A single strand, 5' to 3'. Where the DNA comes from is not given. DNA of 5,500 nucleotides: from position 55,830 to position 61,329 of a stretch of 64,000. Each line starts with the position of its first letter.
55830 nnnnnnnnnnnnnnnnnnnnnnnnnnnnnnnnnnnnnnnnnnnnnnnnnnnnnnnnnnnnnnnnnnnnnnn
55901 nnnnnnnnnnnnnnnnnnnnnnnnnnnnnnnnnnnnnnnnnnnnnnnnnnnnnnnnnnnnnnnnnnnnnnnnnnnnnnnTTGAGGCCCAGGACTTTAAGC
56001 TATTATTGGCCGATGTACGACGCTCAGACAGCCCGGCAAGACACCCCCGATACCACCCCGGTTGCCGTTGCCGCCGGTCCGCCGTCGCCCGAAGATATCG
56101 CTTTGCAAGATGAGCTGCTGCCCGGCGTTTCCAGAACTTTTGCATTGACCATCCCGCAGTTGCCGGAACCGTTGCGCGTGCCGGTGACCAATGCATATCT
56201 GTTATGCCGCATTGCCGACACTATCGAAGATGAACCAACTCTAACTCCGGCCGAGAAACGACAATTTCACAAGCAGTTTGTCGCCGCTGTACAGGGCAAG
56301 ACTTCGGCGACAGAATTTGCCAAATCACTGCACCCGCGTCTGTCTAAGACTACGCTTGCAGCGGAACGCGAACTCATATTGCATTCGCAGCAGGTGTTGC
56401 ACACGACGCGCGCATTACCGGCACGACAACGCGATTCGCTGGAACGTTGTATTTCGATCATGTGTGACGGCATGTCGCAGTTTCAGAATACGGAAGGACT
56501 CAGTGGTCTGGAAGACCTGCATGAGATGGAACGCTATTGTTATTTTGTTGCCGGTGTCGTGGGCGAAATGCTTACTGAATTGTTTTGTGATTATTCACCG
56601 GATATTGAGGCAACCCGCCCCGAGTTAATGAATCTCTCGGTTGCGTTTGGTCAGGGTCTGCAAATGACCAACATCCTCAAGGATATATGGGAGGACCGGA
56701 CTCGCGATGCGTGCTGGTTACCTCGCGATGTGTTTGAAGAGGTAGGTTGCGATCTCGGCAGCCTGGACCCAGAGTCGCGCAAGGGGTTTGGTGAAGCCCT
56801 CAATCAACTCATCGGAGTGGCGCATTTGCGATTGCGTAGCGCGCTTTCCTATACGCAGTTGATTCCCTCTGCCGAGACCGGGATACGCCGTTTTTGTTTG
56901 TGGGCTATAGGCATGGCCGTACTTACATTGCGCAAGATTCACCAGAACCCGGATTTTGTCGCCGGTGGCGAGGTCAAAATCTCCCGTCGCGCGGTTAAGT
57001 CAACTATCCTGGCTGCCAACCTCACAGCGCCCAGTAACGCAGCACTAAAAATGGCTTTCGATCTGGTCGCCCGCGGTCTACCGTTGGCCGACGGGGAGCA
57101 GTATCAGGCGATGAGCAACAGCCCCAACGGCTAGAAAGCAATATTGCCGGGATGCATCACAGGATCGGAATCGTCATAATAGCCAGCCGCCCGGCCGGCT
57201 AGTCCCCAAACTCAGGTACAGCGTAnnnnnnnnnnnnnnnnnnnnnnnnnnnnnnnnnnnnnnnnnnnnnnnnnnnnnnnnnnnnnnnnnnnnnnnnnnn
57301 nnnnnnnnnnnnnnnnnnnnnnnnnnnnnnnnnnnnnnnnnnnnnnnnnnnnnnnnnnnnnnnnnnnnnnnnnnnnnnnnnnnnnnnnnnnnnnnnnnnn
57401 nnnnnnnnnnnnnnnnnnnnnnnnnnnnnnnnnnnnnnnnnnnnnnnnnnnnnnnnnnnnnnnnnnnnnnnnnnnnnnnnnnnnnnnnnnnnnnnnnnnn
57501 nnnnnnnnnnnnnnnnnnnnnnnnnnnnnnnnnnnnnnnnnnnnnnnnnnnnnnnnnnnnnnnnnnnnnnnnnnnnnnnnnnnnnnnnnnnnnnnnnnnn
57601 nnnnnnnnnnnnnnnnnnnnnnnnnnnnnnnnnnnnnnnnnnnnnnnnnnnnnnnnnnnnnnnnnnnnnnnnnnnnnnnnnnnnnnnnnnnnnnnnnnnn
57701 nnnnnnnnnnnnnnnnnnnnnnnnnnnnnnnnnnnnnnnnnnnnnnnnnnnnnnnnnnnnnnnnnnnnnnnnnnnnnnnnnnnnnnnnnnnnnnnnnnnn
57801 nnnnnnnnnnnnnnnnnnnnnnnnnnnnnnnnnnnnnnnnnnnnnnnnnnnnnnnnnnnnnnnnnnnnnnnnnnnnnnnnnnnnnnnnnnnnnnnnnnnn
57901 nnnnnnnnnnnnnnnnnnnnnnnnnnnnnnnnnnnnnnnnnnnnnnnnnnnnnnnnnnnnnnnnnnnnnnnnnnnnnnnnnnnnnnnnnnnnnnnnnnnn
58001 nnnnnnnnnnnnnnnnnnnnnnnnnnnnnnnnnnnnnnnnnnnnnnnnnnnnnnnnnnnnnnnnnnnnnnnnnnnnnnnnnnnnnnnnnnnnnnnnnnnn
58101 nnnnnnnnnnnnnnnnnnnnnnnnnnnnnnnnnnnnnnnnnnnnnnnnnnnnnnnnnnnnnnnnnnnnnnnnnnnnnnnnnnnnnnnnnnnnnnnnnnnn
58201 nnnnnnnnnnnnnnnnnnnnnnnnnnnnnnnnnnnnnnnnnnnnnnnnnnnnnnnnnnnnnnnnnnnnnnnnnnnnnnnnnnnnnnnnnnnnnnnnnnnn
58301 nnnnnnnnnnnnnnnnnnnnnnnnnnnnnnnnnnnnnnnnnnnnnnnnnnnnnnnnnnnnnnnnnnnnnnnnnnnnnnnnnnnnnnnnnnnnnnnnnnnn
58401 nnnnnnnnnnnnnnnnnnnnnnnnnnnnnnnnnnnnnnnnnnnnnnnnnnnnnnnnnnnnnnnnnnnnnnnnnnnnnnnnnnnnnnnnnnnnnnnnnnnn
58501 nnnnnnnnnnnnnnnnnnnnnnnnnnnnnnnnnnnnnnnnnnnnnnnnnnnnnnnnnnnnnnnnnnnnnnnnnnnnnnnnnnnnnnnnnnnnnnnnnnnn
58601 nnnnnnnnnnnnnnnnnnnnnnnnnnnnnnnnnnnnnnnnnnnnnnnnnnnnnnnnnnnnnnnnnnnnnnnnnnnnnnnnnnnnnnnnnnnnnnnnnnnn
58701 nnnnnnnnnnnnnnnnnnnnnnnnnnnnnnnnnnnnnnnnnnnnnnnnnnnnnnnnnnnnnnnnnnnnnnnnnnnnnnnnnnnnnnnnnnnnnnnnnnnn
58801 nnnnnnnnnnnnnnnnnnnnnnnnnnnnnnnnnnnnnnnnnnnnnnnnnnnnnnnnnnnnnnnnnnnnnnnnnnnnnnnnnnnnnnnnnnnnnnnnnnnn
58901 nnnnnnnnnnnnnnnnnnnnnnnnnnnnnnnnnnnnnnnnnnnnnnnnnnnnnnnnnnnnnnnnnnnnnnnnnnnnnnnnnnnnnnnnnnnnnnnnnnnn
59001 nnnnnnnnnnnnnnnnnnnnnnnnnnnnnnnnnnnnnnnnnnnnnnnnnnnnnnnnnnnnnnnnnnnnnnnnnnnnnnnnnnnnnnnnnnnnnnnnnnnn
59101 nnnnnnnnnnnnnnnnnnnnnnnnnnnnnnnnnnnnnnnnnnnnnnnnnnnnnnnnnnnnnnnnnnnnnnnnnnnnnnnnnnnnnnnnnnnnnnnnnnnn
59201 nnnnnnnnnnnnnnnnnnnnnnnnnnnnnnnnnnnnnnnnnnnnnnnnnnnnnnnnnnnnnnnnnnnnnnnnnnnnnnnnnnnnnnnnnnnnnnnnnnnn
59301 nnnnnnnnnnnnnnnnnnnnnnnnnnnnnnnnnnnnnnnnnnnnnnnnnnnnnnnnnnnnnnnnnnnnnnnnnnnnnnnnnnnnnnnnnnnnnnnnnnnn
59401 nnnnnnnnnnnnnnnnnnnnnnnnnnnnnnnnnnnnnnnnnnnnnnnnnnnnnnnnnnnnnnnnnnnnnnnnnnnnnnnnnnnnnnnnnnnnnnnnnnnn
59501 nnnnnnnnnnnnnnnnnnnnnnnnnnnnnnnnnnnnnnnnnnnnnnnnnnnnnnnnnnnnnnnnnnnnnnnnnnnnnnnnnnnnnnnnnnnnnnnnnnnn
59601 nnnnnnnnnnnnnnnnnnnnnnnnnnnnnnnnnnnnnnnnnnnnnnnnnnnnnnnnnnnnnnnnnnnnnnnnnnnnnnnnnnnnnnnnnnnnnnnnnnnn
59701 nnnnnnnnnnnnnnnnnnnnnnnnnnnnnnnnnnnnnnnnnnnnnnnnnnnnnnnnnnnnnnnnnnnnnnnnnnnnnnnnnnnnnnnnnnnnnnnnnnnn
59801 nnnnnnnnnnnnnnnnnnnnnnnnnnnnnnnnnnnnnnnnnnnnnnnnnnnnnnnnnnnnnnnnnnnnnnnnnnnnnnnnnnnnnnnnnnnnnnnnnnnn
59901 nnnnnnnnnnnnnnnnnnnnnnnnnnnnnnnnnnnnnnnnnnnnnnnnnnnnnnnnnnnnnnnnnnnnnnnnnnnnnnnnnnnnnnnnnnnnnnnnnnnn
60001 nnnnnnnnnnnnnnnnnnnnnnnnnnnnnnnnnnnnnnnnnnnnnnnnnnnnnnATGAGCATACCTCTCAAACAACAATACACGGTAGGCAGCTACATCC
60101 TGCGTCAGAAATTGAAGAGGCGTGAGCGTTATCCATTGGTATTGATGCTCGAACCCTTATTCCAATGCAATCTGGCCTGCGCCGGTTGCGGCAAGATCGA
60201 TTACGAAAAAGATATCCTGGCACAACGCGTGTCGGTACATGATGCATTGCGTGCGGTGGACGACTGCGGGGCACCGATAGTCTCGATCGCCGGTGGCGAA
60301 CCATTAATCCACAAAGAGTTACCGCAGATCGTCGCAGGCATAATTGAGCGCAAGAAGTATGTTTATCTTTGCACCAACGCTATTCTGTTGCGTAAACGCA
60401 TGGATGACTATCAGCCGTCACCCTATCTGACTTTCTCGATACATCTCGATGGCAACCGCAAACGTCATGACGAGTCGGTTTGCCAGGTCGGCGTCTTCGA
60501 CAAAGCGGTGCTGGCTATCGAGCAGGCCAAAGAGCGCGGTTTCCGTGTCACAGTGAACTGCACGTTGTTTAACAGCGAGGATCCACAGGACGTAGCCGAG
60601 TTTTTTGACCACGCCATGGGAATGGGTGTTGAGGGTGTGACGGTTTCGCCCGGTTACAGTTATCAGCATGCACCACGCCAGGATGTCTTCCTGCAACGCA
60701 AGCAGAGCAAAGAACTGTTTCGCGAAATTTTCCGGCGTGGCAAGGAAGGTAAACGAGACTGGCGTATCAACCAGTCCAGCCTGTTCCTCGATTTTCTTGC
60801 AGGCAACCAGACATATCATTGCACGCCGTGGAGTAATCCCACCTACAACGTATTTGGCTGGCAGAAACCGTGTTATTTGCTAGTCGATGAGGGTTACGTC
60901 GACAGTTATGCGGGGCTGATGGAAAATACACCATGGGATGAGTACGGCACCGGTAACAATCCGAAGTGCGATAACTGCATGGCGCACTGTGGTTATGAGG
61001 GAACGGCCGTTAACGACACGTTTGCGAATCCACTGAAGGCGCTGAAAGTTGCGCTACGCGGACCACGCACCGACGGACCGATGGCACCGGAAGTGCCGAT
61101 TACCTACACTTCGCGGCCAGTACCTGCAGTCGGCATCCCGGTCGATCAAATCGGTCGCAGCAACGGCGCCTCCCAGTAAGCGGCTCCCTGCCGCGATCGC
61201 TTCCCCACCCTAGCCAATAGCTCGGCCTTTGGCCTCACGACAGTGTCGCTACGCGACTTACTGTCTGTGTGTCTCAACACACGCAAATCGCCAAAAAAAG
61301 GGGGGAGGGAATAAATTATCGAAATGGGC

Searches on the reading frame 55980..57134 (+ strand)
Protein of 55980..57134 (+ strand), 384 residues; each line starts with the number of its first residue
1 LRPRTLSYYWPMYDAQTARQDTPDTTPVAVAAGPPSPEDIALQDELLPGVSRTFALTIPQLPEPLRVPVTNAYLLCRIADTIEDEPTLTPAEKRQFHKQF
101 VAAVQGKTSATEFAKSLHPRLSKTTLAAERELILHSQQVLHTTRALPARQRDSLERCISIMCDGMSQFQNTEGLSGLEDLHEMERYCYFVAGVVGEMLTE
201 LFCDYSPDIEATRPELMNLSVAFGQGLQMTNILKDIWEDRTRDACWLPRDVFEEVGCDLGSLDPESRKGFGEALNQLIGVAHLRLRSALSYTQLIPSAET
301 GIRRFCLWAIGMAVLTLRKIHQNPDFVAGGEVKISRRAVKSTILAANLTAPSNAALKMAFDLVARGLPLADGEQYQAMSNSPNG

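Call 20: search_protein_families(library=pfam, proteins=[window:55980-57134:+], max_evalue=0.001)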
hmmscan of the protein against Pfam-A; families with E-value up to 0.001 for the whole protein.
window:55980-57134:+ (384 aa): 1 family
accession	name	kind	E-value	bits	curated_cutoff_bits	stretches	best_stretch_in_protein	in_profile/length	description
PF00494.24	SQS_PSY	-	1.9e-56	192.1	26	1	48-337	2-262/263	Squalene/phytoene synthase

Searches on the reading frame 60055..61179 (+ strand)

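Call 20: search_protein_families(library=pfam, proteins=[window:60055-61179:+], max_evalue=0.001)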
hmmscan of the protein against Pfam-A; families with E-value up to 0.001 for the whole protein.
window:60055-61179:+ (374 aa): 2 families
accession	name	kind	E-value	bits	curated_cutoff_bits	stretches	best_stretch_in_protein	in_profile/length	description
PF11946.13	DUF3463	-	6.7e-60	201.2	31.3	1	195-331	1-133/134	Domain of unknown function (DUF3463)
PF04055.27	Radical_SAM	-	2.1e-18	67.5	29.5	1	37-186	6-165/166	Radical SAM superfamily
